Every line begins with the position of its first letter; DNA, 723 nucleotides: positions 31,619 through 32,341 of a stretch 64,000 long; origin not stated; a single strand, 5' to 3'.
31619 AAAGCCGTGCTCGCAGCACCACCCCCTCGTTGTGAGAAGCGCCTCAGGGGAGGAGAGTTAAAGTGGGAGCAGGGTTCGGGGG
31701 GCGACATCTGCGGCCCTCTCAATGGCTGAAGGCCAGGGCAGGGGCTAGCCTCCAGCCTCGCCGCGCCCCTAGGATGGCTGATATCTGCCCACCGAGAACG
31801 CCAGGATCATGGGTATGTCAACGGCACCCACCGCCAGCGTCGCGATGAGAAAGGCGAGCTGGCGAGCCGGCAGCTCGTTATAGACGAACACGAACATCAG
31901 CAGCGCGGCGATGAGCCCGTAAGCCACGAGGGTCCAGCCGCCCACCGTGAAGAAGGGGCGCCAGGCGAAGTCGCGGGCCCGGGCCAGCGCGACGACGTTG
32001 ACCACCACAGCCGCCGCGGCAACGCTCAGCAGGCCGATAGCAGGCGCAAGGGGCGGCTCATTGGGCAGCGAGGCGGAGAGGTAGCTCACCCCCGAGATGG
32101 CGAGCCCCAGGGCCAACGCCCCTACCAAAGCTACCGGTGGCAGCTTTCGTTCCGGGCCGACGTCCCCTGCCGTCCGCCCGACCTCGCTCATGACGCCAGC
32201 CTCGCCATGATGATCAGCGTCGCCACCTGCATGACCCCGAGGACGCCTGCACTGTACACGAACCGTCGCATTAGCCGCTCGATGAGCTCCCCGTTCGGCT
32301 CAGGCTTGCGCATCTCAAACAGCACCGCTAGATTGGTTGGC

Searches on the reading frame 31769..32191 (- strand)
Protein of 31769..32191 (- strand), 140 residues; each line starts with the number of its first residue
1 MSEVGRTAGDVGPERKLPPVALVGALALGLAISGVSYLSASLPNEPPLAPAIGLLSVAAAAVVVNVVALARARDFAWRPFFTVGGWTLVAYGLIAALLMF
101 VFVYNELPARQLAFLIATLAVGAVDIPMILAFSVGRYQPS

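Call 11: find_encoding_contigs(protein=window:31769-32191:-, flank=10000, max_places=10)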
Protein window:31769-32191:- (140 aa): 10 contigs read that carry it; 9 places shown.
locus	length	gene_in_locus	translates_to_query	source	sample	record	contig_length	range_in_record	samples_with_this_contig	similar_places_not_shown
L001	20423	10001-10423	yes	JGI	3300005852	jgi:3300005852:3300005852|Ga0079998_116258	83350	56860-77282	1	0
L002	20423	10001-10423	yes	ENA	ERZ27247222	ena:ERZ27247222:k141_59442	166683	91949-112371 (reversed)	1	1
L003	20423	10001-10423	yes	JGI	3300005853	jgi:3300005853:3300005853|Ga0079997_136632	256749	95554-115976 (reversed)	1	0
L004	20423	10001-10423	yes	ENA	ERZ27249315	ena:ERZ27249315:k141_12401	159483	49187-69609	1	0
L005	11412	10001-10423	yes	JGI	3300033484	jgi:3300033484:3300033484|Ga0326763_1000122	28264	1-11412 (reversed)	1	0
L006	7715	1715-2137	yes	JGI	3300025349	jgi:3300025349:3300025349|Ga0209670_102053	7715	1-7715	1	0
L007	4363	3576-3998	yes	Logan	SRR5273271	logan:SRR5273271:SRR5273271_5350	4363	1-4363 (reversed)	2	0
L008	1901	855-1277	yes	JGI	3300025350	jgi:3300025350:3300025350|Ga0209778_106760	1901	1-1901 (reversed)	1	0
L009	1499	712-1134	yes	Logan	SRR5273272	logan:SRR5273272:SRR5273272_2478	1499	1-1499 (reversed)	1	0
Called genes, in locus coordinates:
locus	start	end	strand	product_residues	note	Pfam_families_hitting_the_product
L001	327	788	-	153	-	PF01668:SmpB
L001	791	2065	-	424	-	PF22694:CtpB_N-like, PF00595:PDZ, PF13180:PDZ_2 (weak), PF17820:PDZ_6, PF03572:Peptidase_S41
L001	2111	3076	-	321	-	PF12911:OppC_N, PF00528:BPD_transp_1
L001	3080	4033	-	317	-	PF19300:BPD_transp_1_N (weak), PF00528:BPD_transp_1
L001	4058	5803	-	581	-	PF00496:SBP_bac_5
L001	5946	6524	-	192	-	PF14333:DUF4389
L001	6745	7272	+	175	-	PF01242:PTPS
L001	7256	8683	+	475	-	PF01425:Amidase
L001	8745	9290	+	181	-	-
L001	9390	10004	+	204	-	-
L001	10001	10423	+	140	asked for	-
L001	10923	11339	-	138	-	PF07681:DoxX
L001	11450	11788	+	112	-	PF01638:HxlR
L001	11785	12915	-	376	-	PF13167:GTP-bdg_N, PF16360:GTP-bdg_M, PF00009:GTP_EFTU (faint), PF01926:MMR_HSR1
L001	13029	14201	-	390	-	PF00155:Aminotran_1_2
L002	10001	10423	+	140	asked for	-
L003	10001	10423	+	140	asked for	-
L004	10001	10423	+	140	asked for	-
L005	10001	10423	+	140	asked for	-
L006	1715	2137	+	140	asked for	-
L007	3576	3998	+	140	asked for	-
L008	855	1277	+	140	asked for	-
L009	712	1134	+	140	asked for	-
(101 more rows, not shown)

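Call 13: find_homologous_proteins(query=window:31769-32191:-)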
Query window:31769-32191:- (140 aa): 29 proteins with E <= 0.001 among 1525 candidates.
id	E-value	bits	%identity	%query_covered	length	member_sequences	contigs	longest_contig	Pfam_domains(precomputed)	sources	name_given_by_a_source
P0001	6.3e-77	274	98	100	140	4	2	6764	-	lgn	-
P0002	1.3e-63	231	84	99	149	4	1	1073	-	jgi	-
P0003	1.5e-61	224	83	99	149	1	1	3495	-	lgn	-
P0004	5.6e-60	219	84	99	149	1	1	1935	-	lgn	-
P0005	1.1e-59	218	83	99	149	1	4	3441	-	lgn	-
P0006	2.2e-55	204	76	99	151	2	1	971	-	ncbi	-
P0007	1.0e-54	202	76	99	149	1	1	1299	-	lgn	-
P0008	5.1e-53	197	72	99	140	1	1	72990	-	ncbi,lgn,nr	ncbi:MAG: hypothetical protein HY676_03360 [Chloroflexi bacterium]|nr:hypothetical protein [Chlorofl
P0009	1.0e-51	193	70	99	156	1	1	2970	-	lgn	-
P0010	5.1e-51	190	73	99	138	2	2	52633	-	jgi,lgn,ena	-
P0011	1.7e-50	189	75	95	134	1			-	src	-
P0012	2.3e-50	188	73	91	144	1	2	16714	-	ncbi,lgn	-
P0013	1.9e-47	179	68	94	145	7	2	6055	-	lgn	-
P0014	1.4e-46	176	67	94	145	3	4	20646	-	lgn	-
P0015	1.5e-44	169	69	89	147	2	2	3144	-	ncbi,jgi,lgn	jgi:hypothetical protein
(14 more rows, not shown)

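Call 16: find_encoding_contigs(protein=P0001, flank=4000, max_places=3)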
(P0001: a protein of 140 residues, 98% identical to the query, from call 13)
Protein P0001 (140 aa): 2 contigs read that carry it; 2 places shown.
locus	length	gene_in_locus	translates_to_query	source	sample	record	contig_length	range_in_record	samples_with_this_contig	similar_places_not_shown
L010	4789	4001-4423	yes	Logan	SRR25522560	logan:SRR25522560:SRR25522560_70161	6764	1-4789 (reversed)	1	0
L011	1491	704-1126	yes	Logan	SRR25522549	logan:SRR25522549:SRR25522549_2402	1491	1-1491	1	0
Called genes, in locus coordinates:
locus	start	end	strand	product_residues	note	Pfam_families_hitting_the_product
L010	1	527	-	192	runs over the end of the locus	PF14333:DUF4389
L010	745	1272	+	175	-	PF01242:PTPS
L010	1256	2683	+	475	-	PF01425:Amidase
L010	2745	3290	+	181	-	-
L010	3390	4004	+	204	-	-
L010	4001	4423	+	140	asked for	-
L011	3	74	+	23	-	?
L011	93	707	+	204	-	-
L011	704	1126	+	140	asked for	-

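Call 17: find_encoding_contigs(protein=P0003, flank=4000, max_places=3)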
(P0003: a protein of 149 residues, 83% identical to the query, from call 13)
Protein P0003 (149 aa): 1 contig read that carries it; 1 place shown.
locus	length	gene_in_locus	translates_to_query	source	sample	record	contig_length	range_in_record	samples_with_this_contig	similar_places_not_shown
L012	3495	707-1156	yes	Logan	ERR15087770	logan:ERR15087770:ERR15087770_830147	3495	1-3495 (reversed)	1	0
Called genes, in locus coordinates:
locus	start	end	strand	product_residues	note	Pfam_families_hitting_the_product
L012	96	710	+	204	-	-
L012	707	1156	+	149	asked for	-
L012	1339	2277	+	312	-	PF01904:DUF72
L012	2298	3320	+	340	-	PF00248:Aldo_ket_red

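Call 18: find_encoding_contigs(protein=P0005, flank=4000, max_places=4)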
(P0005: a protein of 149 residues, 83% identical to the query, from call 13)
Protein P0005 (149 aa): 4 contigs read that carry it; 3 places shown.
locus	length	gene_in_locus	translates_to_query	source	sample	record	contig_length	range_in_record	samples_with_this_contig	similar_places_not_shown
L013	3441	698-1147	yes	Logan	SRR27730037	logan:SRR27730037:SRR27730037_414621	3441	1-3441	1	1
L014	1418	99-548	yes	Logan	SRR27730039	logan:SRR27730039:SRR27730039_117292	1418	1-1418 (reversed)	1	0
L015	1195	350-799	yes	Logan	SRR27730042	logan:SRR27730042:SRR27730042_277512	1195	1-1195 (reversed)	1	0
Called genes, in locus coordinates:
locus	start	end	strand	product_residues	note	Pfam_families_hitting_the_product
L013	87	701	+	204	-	-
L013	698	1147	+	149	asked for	-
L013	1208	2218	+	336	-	PF01904:DUF72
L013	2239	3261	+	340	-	PF00248:Aldo_ket_red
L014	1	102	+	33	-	?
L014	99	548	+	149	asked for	-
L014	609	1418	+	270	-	?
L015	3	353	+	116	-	?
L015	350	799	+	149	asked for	-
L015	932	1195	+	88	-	?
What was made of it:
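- On Structured ncRNA (unclassified): The next relatives, at 83% protein identity, lack it (calls 17, 18).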

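Call 19: find_encoding_contigs(protein=P0008, flank=5000, max_places=3)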
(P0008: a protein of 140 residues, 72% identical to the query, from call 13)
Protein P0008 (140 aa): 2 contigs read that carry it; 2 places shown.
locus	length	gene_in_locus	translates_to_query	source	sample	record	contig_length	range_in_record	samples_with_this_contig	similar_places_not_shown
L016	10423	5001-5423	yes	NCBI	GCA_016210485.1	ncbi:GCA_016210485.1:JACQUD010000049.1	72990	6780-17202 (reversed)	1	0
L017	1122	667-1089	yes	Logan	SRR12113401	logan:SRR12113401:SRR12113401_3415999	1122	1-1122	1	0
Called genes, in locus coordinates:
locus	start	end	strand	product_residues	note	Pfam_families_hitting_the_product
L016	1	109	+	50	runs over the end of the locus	-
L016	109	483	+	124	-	PF01127:Sdh_cyt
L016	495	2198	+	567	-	PF00890:FAD_binding_2, PF01266:DAO (weak), PF07992:Pyr_redox_2 (faint), PF02910:Succ_DH_flav_C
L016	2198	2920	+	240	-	PF13085:Fer2_3, PF13183:Fer4_8, PF13237:Fer4_10, PF13534:Fer4_17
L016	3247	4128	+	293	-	PF08241:Methyltransf_11 (faint), PF01555:N6_N4_Mtase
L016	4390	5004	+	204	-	-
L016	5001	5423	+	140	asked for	-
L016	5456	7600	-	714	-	PF13380:CoA_binding_2, PF00528:BPD_transp_1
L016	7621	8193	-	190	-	PF28549:NDPSase_N (weak), PF00293:NUDIX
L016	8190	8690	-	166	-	PF00583:Acetyltransf_1, PF13673:Acetyltransf_10 (weak), PF13508:Acetyltransf_7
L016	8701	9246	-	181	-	PF01966:HD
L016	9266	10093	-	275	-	PF01513:NAD_kinase, PF20143:NAD_kinase_C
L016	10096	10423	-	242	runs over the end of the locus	PF01728:FtsJ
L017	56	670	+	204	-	-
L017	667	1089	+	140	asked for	-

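Call 20: find_encoding_contigs(protein=P0010, flank=5000, max_places=3)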
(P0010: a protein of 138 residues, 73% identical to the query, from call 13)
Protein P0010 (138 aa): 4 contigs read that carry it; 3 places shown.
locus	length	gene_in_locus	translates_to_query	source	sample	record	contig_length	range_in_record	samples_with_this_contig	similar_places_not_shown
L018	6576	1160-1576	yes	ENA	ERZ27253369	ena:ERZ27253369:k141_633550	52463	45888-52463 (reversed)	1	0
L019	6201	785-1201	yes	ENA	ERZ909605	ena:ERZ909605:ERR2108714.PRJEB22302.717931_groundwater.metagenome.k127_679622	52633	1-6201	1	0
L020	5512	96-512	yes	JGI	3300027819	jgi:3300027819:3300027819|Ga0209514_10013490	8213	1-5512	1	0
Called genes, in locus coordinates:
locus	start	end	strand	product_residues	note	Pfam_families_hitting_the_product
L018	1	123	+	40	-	?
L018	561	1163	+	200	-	-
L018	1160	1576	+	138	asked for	-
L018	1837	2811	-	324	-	PF08240:ADH_N, PF00107:ADH_zinc_N, PF13602:ADH_zinc_N_2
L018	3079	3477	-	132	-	-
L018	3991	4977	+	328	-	PF00753:Lactamase_B, PF19583:ODP (faint), PF23023:Anti-Pycsar_Apyc1 (weak)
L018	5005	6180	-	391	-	PF02515:CoA_transf_3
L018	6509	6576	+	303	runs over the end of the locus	PF02585:PIG-L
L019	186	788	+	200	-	-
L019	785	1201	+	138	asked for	-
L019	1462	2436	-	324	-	PF08240:ADH_N, PF00107:ADH_zinc_N, PF13602:ADH_zinc_N_2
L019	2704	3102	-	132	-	-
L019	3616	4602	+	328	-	PF00753:Lactamase_B, PF19583:ODP (faint), PF23023:Anti-Pycsar_Apyc1 (weak)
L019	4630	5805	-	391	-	PF02515:CoA_transf_3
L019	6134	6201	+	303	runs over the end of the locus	PF02585:PIG-L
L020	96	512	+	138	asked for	-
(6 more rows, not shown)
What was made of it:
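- Tried and rejected: Synteny is lost at 83% identity (calls 13, 16-20).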
